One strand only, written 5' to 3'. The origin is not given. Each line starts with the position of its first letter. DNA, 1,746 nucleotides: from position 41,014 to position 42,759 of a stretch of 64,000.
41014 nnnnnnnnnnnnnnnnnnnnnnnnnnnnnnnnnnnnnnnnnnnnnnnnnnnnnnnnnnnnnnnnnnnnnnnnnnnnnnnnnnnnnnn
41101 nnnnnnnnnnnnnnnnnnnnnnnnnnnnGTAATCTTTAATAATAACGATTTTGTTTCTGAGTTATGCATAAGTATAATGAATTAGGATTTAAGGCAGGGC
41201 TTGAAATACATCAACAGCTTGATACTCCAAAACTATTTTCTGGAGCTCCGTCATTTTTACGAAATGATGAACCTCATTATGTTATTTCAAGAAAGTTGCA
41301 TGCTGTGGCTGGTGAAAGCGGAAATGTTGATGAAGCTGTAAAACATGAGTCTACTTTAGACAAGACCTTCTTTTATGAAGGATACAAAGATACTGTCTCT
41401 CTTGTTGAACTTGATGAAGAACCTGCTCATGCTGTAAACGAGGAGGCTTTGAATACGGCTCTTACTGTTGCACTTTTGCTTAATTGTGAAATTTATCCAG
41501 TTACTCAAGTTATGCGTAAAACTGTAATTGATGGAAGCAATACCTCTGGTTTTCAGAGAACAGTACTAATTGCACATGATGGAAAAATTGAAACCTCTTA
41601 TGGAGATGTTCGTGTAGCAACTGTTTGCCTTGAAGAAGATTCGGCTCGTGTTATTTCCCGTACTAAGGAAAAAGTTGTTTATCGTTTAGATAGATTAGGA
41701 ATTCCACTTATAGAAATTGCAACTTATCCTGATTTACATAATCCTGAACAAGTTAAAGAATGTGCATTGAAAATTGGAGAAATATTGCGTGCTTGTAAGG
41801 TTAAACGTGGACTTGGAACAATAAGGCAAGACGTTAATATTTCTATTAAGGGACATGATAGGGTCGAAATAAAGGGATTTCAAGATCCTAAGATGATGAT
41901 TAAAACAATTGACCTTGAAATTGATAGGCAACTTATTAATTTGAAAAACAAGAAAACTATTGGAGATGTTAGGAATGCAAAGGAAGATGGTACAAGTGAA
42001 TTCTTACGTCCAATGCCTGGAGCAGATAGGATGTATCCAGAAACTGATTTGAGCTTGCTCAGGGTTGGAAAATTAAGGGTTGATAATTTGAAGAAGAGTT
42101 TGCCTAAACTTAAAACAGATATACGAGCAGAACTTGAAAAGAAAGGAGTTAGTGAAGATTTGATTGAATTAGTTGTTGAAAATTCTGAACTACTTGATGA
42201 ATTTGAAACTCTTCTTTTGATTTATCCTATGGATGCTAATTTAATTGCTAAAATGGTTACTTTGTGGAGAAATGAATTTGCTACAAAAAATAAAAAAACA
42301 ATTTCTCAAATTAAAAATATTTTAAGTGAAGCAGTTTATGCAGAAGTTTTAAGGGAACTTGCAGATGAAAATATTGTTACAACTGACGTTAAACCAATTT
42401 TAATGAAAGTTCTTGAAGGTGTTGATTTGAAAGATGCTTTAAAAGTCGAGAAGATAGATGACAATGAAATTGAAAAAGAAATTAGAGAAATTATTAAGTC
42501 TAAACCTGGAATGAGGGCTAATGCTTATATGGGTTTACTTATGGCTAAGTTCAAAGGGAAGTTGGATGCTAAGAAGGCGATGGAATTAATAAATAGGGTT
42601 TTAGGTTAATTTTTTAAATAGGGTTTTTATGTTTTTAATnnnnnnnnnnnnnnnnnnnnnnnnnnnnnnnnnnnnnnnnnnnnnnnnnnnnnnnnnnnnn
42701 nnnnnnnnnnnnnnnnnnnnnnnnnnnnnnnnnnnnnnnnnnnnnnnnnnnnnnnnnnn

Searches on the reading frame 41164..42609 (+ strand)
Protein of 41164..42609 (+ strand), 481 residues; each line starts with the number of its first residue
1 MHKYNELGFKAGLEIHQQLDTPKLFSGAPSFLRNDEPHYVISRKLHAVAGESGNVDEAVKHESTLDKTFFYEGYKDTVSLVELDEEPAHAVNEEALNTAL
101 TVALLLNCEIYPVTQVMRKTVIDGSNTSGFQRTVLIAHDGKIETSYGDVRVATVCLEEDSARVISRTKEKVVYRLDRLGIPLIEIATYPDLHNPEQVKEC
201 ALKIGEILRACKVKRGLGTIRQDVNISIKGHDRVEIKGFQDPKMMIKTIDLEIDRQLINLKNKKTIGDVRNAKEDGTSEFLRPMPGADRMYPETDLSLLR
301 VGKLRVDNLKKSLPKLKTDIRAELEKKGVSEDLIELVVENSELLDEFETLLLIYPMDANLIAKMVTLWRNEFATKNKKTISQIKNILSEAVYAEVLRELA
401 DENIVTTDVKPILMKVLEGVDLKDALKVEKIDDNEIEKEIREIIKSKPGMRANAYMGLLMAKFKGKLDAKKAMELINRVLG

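Call 4: search_protein_families(library=pfam, proteins=[window:41164-42609:+])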
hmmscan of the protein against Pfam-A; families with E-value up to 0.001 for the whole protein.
window:41164-42609:+ (481 aa): 2 families
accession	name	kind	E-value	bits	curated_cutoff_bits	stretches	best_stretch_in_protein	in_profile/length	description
PF02934.20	GatB_N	-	9e-51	173.1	23.4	1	10-303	2-273/277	GatB/GatE catalytic domain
PF02637.23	GatB_Yqey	-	0.00038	20.8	27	0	362-479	14-147/148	GatB domain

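Call 5: search_protein_families(library=ncbifam, proteins=[window:41164-42609:+])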
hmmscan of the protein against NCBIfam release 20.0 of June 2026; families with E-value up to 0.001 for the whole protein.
window:41164-42609:+ (481 aa): 8 families
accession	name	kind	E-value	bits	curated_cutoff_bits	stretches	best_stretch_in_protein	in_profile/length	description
NF003107.0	PRK04028.1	equivalog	2.7e-136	455.5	456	2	3-261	5-265/630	Glu-tRNA(Gln) amidotransferase subunit GatE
TIGR00134.1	gatE_arch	equivalog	4e-118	395.3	319.55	2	3-264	3-266/622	Glu-tRNA(Gln) amidotransferase subunit GatE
NF004012.0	PRK05477.1-2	equivalog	3.7e-45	154.6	338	1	91-480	53-478/481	Asp-tRNA(Asn)/Glu-tRNA(Gln) amidotransferase subunit GatB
TIGR00133.1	gatB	equivalog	3.9e-44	151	314.8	1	90-480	52-480/481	Asp-tRNA(Asn)/Glu-tRNA(Gln) amidotransferase subunit GatB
NF004014.0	PRK05477.1-4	equivalog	4.8e-28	98.1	414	1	91-479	51-473/475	Asp-tRNA(Asn)/Glu-tRNA(Gln) amidotransferase subunit GatB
NF004015.0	PRK05477.1-5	equivalog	1.7e-27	96.2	628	1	90-450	62-446/488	Asp-tRNA(Asn)/Glu-tRNA(Gln) amidotransferase subunit GatB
NF004011.1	PRK05477.1-1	equivalog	1.9e-20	73.1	680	1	90-424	50-403/475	Asp-tRNA(Asn)/Glu-tRNA(Gln) amidotransferase subunit GatB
NF004013.0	PRK05477.1-3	equivalog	1.4e-18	66.7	653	1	90-477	64-496/501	Asp-tRNA(Asn)/Glu-tRNA(Gln) amidotransferase subunit GatB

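Call 86: list_cluster_members(proteins=[P0001, P0121, window:41164-42609:+, window:38449-39723:+, P0275, P0272, P0282, P0243])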
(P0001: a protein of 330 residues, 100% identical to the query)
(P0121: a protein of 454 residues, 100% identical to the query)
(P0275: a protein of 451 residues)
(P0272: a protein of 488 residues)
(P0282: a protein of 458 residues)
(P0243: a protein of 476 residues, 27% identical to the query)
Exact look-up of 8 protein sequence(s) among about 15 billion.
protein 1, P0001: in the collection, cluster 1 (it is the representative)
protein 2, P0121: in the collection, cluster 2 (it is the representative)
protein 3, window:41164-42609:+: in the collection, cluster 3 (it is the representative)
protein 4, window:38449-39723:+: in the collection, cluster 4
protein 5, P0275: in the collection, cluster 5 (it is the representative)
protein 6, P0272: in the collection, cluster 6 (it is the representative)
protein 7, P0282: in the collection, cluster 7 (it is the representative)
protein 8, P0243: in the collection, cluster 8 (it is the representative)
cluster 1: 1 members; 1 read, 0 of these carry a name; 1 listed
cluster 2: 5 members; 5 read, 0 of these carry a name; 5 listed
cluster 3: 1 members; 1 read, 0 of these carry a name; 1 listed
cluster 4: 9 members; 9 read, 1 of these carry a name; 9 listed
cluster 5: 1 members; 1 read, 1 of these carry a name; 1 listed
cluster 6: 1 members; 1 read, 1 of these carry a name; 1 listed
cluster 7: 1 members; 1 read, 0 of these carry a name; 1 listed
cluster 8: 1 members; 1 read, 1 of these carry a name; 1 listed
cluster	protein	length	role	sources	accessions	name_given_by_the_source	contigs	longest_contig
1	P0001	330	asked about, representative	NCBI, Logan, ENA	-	-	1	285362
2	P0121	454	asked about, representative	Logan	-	-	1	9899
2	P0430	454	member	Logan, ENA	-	-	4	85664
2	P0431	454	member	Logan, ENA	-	-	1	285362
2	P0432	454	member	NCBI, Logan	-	-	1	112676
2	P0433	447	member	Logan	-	-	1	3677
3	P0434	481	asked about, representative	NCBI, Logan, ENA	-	-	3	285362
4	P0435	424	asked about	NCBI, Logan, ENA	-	-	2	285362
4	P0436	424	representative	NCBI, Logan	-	-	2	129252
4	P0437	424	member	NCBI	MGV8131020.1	MAG: Glu-tRNA(Gln) amidotransferase subunit GatD [Candidatus Pacearchaeota archaeon]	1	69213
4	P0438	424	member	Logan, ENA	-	-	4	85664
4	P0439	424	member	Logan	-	-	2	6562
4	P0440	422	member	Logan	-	-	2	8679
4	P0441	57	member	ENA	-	-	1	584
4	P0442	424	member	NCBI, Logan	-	-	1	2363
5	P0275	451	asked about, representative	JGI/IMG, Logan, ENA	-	glycosyltransferase involved in cell wall biosynthesis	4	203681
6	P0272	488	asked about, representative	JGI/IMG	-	glycosyltransferase involved in cell wall biosynthesis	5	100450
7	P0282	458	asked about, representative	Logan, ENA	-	-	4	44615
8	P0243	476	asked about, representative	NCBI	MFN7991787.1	MAG: glycosyltransferase [Candidatus Micrarchaeia archaeon]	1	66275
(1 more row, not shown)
